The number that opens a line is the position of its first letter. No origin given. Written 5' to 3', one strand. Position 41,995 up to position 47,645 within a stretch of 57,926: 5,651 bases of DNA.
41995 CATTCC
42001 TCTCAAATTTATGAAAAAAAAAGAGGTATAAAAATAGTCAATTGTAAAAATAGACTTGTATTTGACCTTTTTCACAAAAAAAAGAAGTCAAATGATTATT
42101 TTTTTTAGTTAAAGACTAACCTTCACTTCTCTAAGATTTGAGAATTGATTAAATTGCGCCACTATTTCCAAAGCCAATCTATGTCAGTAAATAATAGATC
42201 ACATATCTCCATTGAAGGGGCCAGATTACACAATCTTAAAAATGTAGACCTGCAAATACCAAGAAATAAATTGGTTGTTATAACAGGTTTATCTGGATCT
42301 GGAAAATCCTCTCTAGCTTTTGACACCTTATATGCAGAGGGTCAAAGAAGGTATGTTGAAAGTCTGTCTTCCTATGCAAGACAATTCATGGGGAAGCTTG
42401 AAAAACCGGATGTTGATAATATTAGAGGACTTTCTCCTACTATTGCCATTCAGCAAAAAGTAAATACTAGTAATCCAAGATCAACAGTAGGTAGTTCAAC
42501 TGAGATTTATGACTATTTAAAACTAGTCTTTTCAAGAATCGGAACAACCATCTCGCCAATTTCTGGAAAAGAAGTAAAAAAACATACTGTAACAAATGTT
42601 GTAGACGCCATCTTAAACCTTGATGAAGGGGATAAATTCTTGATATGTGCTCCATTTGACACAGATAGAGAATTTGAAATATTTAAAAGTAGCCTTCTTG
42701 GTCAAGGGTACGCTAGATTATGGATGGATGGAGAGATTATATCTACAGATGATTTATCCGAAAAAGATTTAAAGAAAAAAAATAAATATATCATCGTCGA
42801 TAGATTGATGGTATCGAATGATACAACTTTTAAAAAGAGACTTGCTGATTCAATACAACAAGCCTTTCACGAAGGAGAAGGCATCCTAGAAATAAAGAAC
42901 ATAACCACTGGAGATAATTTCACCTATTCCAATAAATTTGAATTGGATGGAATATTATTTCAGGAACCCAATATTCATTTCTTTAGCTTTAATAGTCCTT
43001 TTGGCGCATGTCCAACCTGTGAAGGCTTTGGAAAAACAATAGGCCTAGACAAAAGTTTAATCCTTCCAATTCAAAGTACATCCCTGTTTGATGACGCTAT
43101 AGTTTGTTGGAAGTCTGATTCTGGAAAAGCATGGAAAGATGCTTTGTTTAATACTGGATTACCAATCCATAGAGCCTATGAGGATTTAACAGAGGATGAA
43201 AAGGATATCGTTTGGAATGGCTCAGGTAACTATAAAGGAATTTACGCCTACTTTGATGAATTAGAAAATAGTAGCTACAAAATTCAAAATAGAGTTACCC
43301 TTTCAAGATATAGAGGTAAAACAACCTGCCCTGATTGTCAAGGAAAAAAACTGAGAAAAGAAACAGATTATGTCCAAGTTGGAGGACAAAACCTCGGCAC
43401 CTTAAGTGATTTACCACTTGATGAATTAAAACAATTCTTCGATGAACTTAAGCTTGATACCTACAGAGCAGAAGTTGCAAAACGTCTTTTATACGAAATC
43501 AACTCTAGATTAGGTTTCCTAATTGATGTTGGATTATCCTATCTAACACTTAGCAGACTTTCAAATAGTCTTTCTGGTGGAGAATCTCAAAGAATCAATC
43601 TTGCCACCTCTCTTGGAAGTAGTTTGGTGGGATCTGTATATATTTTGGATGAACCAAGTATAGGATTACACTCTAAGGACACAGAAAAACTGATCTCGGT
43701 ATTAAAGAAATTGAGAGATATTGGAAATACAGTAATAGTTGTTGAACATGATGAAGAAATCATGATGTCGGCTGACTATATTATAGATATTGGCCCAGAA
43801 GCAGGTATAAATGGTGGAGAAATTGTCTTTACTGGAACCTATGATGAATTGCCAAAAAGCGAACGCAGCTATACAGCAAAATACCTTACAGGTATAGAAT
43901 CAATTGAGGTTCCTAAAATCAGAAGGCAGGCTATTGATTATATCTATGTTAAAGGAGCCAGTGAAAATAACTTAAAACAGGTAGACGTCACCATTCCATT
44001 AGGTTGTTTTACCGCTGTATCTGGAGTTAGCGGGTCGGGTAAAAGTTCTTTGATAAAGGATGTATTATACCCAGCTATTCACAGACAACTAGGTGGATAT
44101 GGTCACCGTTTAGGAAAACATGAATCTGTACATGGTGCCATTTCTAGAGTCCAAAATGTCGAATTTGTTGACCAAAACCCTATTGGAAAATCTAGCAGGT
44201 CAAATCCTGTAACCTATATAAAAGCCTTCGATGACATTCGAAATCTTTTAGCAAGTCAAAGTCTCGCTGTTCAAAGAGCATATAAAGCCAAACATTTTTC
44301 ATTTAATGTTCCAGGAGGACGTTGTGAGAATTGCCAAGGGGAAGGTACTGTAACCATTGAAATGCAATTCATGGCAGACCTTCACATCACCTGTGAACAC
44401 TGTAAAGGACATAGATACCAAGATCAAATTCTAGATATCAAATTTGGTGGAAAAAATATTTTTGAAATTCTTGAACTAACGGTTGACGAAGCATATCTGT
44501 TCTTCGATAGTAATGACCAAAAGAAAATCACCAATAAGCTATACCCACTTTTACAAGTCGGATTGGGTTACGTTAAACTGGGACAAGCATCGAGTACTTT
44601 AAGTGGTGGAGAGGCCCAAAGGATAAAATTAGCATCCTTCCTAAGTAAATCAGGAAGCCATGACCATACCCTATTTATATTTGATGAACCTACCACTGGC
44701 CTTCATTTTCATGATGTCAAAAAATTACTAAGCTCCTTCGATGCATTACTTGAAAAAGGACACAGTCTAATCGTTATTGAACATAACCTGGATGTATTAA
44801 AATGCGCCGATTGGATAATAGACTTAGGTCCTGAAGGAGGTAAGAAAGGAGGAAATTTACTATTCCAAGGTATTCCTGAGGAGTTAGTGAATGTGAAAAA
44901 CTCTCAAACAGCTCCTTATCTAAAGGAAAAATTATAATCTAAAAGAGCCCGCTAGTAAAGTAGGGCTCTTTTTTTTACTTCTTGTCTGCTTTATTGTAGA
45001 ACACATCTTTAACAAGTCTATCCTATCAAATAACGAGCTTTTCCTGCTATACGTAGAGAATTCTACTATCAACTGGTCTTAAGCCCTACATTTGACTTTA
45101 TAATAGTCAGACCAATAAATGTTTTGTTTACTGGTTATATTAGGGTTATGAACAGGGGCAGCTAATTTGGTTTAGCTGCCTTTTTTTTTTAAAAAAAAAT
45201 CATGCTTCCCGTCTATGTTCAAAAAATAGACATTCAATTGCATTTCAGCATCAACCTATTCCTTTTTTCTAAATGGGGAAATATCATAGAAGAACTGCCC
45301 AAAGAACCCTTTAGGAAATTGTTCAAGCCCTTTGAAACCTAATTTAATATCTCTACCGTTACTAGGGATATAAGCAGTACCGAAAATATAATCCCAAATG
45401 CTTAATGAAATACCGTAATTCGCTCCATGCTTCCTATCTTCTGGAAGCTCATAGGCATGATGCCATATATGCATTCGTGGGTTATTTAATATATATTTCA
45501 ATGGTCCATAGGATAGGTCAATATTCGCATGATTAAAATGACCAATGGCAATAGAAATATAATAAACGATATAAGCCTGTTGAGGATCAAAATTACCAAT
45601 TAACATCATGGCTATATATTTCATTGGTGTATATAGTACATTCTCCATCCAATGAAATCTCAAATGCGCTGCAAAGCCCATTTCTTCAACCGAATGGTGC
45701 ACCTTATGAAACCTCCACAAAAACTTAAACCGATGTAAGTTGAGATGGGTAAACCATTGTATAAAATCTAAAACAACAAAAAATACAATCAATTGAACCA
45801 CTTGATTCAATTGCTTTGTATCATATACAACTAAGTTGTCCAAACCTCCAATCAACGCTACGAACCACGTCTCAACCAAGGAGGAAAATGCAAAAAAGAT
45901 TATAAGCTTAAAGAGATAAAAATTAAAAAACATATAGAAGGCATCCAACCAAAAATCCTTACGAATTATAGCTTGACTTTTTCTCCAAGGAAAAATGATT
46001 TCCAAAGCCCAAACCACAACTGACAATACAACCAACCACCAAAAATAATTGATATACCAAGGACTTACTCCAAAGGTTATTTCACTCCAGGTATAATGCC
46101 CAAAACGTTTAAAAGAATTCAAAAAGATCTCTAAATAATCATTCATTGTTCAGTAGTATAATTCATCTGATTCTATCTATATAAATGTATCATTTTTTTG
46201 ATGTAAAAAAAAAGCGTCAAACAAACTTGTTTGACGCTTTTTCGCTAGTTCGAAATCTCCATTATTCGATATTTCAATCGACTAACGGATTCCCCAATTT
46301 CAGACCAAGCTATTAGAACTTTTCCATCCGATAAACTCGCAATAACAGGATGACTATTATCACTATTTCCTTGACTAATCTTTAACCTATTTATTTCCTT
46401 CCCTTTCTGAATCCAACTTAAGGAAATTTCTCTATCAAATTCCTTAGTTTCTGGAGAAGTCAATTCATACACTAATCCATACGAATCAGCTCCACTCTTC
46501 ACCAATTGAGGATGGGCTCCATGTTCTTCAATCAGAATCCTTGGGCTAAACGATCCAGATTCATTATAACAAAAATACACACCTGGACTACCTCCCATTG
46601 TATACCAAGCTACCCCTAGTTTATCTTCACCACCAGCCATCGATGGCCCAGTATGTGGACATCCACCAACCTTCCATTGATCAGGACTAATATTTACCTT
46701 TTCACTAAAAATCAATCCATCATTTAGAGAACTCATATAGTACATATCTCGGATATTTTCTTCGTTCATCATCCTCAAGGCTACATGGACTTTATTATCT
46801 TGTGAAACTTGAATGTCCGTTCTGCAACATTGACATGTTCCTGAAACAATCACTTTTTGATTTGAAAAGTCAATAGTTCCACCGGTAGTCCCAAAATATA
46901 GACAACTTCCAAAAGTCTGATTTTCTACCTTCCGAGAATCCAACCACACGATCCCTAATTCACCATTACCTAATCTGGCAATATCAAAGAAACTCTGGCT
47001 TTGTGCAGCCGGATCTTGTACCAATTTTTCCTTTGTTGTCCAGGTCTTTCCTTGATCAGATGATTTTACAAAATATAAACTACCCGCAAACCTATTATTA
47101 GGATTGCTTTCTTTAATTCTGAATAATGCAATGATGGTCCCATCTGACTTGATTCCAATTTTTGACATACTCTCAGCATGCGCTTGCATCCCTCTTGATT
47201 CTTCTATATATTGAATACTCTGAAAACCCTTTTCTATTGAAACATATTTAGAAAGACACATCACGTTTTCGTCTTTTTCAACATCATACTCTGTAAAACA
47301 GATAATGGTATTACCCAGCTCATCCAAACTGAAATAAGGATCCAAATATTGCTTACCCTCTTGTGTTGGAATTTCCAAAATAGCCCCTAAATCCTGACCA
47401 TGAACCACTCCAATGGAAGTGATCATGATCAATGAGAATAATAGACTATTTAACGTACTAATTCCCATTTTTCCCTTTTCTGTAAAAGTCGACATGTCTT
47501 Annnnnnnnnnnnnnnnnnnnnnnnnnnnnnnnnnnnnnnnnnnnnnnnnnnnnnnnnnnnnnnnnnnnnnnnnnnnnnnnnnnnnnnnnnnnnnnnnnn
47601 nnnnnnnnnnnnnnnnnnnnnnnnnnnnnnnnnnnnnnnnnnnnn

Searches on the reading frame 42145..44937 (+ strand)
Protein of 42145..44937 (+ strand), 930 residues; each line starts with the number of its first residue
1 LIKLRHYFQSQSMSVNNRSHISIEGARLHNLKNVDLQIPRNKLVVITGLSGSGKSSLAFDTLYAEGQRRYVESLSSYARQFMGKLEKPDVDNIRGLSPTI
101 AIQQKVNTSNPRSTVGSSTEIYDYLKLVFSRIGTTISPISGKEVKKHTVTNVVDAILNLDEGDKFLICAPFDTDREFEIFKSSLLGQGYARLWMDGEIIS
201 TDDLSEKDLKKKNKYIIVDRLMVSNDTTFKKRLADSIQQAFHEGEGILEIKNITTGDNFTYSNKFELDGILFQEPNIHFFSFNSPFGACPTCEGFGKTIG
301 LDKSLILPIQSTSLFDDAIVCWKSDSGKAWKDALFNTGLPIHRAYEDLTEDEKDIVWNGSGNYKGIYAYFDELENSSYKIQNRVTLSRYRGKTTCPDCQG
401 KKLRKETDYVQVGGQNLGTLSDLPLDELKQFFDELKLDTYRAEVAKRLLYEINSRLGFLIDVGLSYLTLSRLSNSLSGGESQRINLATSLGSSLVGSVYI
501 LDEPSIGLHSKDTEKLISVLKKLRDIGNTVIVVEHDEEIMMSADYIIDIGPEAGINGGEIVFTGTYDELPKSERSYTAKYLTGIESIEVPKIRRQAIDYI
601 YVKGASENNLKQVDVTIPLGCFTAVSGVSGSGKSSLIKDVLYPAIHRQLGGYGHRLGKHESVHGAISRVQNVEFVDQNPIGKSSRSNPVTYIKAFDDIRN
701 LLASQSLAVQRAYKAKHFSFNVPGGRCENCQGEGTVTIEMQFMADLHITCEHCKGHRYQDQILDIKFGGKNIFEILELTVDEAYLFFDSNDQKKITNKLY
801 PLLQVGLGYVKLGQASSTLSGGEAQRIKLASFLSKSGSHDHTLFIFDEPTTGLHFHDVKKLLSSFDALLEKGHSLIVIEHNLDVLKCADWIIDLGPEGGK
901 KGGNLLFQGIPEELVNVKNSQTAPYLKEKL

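Call 56: search_protein_families(library=pfam, proteins=[window:42145-44937:+], max_evalue=0.001)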
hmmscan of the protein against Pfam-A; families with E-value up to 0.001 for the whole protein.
window:42145-44937:+ (930 aa): 11 families
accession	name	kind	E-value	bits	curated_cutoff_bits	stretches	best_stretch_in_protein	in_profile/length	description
PF00005.33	ABC_tran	-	3.5e-20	73.4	25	0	31-58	1-28/137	ABC transporter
PF17760.6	UvrA_inter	-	5.9e-19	68.4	23.3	1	148-252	2-107/109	UvrA interaction domain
PF02463.25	SMC_N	-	3.8e-15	56.4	40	1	30-550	12-212/220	RecF/RecN/SMC N terminal domain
PF13304.12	AAA_21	-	1e-08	36.1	27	0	475-536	237-299/304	AAA domain, putative AbiEii toxin, Type IV TA system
PF20703.3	nSTAND1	-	2.1e-07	31.4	27.1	0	621-647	34-60/379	Novel STAND NTPase 1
PF13555.12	AAA_29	-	5e-07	29.8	27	0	33-57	14-38/61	P-loop containing region of AAA domain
PF13191.12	AAA_16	-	7.1e-07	30.3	32.6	0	36-81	19-63/167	AAA ATPase domain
PF00684.25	DnaJ_CXXCXGXG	-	4.4e-06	27.3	32.7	0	726-756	17-50/65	DnaJ central domain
PF03193.22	RsgA_GTPase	-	1.2e-05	25.6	30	0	596-669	83-156/174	RsgA GTPase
PF17755.6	UvrA_DNA-bind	-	1.3e-05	25.9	23.2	1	302-377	1-80/110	UvrA DNA-binding domain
PF20720.3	nSTAND3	-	0.00071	19.8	27.2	0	40-63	16-39/155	Novel STAND NTPase 3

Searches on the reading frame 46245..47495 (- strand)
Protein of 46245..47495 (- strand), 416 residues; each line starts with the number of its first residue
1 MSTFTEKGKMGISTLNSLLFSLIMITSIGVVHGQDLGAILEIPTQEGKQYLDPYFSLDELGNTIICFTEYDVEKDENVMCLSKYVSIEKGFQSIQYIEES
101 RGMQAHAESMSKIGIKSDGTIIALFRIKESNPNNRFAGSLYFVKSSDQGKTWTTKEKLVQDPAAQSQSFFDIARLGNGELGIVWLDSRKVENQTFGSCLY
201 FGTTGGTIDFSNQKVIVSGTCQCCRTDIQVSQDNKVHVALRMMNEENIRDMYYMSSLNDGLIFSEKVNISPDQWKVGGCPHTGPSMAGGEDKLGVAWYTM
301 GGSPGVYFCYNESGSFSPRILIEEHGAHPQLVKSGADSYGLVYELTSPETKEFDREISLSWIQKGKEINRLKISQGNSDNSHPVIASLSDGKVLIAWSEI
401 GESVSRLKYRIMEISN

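Call 56: search_protein_families(library=pfam, proteins=[window:46245-47495:-], max_evalue=0.001)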
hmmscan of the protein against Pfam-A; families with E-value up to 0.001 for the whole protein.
window:46245-47495:- (416 aa): 1 family
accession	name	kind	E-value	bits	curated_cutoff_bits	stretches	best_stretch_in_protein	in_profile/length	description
PF13088.12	BNR_2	-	5.7e-05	23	31.4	1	118-265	61-200/277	BNR repeat-like domain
